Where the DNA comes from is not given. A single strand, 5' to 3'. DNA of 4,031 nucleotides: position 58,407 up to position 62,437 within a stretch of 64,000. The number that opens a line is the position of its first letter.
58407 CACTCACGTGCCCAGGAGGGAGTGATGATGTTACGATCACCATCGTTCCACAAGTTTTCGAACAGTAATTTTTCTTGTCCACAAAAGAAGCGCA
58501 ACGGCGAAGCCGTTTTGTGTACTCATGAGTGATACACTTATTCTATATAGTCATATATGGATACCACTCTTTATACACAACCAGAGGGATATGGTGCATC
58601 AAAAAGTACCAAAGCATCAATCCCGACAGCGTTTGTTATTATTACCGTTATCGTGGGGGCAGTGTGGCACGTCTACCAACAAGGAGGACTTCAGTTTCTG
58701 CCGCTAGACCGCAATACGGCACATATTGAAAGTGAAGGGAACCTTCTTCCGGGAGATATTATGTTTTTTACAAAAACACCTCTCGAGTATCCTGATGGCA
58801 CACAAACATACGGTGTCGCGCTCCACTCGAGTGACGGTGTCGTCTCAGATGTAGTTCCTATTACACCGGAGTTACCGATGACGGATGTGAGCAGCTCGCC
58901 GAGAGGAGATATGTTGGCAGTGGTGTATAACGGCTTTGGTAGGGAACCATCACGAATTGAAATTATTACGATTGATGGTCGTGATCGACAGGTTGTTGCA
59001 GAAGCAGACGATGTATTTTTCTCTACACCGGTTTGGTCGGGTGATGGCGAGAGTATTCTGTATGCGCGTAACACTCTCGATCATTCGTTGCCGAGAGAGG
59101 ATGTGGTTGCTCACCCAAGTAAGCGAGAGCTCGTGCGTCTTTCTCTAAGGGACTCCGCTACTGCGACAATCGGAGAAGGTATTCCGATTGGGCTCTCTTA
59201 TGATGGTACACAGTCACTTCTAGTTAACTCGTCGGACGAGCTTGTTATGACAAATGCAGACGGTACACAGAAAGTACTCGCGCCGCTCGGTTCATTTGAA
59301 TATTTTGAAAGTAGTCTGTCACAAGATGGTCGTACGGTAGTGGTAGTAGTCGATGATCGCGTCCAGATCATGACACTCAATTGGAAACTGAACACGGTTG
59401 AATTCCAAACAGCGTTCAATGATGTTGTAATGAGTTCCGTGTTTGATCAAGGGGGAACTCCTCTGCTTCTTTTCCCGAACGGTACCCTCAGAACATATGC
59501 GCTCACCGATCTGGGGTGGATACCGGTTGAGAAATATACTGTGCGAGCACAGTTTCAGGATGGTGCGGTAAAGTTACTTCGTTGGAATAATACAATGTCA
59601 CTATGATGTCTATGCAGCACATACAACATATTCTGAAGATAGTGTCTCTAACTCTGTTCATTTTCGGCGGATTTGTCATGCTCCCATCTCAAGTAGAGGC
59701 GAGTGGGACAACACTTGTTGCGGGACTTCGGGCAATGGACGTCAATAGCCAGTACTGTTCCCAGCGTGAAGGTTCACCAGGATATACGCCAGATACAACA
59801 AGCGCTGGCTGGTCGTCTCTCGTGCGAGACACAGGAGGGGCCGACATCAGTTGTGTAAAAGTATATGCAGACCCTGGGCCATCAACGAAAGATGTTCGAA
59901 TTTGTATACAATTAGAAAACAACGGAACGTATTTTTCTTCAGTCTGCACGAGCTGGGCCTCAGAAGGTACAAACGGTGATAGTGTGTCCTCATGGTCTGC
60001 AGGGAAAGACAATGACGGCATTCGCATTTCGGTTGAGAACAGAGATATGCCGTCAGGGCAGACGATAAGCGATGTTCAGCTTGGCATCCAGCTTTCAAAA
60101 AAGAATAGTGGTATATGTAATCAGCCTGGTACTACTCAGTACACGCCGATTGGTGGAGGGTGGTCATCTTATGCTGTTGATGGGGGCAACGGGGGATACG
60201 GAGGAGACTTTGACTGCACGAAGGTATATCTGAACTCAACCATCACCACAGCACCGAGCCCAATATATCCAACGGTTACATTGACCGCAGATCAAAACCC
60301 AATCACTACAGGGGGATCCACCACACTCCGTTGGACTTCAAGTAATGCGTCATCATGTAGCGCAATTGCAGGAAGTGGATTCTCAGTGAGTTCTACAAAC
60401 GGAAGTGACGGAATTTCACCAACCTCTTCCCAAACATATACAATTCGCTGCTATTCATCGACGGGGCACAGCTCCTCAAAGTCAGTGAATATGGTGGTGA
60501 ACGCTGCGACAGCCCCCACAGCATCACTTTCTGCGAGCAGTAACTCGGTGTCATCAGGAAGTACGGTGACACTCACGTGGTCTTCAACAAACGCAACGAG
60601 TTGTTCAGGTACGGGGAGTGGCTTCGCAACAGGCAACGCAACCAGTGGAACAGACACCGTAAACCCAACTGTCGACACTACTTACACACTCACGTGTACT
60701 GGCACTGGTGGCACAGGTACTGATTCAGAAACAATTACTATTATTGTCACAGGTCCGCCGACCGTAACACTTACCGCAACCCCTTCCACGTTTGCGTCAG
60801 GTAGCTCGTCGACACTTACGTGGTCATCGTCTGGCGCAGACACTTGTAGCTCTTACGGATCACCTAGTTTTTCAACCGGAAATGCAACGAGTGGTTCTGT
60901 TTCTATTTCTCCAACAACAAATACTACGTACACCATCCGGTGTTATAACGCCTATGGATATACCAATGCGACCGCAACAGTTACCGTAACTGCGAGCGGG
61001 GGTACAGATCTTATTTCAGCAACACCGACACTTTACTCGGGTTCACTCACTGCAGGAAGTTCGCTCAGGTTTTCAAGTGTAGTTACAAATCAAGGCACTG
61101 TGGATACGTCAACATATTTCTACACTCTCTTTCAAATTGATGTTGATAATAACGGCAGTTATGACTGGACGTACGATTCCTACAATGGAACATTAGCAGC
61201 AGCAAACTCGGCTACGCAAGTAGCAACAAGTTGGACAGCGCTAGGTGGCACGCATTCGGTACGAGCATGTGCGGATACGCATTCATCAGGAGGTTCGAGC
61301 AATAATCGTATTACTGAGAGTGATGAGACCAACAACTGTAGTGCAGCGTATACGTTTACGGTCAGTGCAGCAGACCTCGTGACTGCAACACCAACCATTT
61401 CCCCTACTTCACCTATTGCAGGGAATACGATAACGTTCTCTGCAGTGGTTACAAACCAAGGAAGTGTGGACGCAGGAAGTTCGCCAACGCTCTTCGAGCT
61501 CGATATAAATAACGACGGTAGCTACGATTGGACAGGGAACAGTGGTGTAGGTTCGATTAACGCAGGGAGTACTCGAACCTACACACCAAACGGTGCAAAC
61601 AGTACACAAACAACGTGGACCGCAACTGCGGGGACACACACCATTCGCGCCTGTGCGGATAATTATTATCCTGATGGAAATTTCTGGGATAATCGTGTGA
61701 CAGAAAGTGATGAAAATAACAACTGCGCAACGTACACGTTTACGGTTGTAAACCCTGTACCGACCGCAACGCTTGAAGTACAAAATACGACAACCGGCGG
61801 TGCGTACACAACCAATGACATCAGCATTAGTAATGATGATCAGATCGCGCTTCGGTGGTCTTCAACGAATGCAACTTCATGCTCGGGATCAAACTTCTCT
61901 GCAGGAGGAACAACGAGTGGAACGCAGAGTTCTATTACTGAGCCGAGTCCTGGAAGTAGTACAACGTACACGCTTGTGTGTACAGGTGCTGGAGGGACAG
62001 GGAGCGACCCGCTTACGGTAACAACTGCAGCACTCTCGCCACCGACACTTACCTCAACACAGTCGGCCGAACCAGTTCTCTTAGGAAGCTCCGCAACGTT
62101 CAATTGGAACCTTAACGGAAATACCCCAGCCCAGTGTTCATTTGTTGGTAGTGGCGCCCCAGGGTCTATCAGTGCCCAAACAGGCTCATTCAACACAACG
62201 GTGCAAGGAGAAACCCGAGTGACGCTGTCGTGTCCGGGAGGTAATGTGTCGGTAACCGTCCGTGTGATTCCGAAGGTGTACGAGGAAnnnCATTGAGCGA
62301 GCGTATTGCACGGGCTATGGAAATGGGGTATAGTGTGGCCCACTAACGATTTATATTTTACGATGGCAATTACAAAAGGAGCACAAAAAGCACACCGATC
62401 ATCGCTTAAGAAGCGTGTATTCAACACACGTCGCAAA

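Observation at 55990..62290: Tandemly duplicated two-gene surface module: TM-anchored beta-propeller-like protein plus large secreted Ig-repeat protein (two diverged copies)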

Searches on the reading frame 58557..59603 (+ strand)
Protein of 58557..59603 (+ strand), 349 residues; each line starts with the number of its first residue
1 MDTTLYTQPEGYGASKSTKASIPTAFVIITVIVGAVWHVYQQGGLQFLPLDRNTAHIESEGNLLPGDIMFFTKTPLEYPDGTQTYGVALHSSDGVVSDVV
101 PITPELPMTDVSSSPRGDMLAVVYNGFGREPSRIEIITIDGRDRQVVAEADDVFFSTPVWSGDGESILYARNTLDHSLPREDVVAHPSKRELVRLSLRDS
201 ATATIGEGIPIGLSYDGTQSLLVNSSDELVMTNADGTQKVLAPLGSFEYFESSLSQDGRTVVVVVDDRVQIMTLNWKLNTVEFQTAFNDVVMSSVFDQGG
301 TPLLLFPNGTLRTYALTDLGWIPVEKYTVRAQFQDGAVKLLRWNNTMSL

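Call 5: search_protein_families(library=pfam, proteins=[window:58557-59603:+], max_evalue=1)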
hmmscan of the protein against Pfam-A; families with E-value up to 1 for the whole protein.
window:58557-59603:+ (349 aa): 3 families
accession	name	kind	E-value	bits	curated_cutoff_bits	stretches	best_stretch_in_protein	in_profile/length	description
PF02897.21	Peptidase_S9_N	-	0.0036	16.6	24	1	108-180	126-197/414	Prolyl oligopeptidase, N-terminal beta-propeller domain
PF10647.15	Gmad1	-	0.032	14.5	20.5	0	228-274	2-52/251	Lipoprotein LpqB beta-propeller domain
PF07676.18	PD40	-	0.053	14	20.9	0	157-172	13-28/38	WD40-like Beta Propeller Repeat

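Call 18: search_protein_families(library=ncbifam, proteins=[window:58557-59603:+], max_evalue=1)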
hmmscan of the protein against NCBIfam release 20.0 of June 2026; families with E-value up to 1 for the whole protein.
window:58557-59603:+ (349 aa): 1 family
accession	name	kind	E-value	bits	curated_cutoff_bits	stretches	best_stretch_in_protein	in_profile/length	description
TIGR02800.1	propeller_TolB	equivalog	0.0015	17.5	343.15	1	112-174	329-387/418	Tol-Pal system beta propeller repeat protein TolB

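Call 33: find_related_loci(query=A3, collection=genome_contigs, flank=7000)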
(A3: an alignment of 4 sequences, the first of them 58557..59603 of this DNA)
Query A3 (349 aa) in genome_contigs; peptide patterns used: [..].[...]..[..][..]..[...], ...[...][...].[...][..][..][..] (x = any residue, [..] = any of these).
10 stretches matched a pattern, but none encodes a relative of the query by tblastn (E <= 1e-3).

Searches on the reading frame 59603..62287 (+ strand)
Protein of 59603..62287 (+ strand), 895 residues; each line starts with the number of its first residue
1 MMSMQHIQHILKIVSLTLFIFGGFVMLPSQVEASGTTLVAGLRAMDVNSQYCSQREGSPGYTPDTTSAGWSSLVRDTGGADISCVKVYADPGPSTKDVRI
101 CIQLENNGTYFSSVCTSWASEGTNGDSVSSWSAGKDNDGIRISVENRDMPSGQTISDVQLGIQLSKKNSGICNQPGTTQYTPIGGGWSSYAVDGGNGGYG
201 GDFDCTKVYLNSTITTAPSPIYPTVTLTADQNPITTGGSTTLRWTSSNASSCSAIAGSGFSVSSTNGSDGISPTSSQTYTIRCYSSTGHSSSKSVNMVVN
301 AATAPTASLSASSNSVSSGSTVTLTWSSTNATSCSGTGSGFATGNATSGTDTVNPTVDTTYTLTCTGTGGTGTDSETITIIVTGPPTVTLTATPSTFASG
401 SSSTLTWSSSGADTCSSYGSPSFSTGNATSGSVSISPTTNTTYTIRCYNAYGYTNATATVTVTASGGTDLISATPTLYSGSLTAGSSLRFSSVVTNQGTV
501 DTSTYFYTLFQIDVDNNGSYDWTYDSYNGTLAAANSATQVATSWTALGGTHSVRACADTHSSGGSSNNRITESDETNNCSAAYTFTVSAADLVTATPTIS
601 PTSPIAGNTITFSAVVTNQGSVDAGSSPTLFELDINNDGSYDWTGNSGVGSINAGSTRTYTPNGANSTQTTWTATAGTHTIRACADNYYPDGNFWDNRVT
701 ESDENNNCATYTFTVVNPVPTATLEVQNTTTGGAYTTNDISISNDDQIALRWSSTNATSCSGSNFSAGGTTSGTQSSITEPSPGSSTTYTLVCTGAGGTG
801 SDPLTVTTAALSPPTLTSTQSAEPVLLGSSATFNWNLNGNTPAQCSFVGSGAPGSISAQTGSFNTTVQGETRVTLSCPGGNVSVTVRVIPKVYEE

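Call 5: search_protein_families(library=pfam, proteins=[window:59603-62287:+], max_evalue=1)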
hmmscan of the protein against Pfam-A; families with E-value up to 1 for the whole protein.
window:59603-62287:+ (895 aa): 1 family
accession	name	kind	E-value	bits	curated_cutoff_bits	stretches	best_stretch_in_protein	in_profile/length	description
PF07705.17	CARDB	-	7.4e-13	49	22.7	2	590-710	2-100/101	CARDB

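Call 18: search_protein_families(library=ncbifam, proteins=[window:59603-62287:+], max_evalue=1)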
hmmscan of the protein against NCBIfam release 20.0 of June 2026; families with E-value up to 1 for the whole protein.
window:59603-62287:+ (895 aa): 0 families
